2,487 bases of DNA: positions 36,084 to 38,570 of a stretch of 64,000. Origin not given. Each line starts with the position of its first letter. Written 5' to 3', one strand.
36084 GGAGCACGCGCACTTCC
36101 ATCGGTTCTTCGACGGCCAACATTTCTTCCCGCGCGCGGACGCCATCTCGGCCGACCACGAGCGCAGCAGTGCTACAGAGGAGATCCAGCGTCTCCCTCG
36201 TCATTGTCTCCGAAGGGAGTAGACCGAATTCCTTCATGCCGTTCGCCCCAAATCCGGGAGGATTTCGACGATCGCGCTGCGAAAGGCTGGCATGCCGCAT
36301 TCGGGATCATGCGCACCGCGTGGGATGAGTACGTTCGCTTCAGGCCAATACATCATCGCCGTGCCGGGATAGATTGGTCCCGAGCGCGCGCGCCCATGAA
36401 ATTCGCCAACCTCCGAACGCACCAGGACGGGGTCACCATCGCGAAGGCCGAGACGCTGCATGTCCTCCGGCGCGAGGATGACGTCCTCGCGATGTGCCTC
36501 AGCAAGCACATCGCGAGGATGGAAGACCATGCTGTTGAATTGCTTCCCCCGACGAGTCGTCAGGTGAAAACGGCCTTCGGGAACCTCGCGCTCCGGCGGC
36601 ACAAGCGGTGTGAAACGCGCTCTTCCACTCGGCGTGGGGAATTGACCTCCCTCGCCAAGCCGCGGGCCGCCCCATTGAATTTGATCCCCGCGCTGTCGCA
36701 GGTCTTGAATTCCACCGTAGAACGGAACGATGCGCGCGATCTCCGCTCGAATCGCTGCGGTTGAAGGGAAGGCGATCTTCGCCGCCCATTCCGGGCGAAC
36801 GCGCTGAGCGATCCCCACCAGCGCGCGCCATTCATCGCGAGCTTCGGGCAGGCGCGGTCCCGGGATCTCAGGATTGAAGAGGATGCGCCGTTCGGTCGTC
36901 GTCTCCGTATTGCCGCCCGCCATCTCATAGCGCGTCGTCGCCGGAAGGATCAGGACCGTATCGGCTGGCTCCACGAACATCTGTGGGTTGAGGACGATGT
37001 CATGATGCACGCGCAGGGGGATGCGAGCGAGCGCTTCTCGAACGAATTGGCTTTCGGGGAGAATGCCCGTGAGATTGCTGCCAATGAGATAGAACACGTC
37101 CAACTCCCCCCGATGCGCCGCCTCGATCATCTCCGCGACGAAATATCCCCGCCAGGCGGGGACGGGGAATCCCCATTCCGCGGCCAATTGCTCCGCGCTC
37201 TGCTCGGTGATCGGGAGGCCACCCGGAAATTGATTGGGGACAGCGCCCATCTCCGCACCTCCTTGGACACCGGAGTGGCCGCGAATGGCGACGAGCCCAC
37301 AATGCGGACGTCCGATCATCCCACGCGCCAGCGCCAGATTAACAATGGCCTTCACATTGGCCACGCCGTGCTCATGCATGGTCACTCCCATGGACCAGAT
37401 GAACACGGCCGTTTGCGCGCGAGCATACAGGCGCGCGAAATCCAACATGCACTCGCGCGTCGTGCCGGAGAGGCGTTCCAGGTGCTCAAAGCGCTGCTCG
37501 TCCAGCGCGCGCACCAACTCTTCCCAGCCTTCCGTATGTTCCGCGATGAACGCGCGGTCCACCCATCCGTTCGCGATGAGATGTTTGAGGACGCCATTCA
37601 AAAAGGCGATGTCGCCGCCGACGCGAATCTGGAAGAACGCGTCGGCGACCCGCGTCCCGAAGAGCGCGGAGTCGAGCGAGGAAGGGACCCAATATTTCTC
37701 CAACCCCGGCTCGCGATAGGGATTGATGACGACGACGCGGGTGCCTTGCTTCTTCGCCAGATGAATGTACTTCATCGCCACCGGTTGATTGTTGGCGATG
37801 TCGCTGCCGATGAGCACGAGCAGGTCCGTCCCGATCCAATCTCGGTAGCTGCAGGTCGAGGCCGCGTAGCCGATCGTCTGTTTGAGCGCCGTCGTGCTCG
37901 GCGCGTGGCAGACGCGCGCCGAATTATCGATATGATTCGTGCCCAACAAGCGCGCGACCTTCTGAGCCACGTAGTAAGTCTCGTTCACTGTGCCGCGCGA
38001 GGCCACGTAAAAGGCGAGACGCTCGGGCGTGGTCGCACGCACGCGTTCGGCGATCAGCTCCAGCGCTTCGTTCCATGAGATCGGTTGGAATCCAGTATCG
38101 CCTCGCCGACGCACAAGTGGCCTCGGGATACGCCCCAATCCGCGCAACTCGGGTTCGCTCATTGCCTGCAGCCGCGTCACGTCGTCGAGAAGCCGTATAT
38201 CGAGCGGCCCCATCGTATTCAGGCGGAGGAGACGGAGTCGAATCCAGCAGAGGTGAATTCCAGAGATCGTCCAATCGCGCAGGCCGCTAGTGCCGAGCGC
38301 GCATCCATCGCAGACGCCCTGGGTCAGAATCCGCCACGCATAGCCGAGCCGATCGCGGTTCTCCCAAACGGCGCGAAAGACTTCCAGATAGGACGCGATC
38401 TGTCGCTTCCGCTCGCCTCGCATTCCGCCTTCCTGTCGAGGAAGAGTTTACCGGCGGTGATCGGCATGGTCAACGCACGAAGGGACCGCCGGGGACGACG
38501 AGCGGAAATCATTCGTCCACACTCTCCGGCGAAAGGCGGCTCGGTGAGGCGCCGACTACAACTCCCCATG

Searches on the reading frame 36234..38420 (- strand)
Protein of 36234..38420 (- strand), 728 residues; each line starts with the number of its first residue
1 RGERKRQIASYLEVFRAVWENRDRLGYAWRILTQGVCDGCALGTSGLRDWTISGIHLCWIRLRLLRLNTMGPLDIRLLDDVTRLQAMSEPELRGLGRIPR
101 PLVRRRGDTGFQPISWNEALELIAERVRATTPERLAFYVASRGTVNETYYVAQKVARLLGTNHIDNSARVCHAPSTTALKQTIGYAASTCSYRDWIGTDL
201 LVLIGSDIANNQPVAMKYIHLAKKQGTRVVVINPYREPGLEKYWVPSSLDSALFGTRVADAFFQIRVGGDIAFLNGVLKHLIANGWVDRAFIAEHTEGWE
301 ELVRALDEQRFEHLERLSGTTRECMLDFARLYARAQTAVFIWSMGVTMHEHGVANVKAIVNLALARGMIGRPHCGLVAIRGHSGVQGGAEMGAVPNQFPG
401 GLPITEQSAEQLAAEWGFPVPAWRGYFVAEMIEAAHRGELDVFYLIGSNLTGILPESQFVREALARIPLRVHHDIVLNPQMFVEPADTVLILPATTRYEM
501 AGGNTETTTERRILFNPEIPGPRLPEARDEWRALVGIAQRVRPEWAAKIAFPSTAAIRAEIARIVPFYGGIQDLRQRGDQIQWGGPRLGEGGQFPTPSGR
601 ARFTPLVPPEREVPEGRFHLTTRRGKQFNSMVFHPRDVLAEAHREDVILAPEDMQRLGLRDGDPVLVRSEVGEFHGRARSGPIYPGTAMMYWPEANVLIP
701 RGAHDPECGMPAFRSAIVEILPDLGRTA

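Call 90: search_protein_families(library=pfam, proteins=[window:36234-38420:-], max_evalue=0.00001)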
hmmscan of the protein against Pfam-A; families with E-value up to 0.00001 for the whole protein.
window:36234-38420:- (728 aa): 2 families
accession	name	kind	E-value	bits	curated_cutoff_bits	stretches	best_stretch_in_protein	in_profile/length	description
PF00384.28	Molybdopterin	-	3.5e-37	128.7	24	1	97-536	1-349/353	Molybdopterin oxidoreductase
PF01568.27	Molydop_binding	-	5.4e-13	49.4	26.8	1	620-715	3-108/110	Molydopterin dinucleotide binding domain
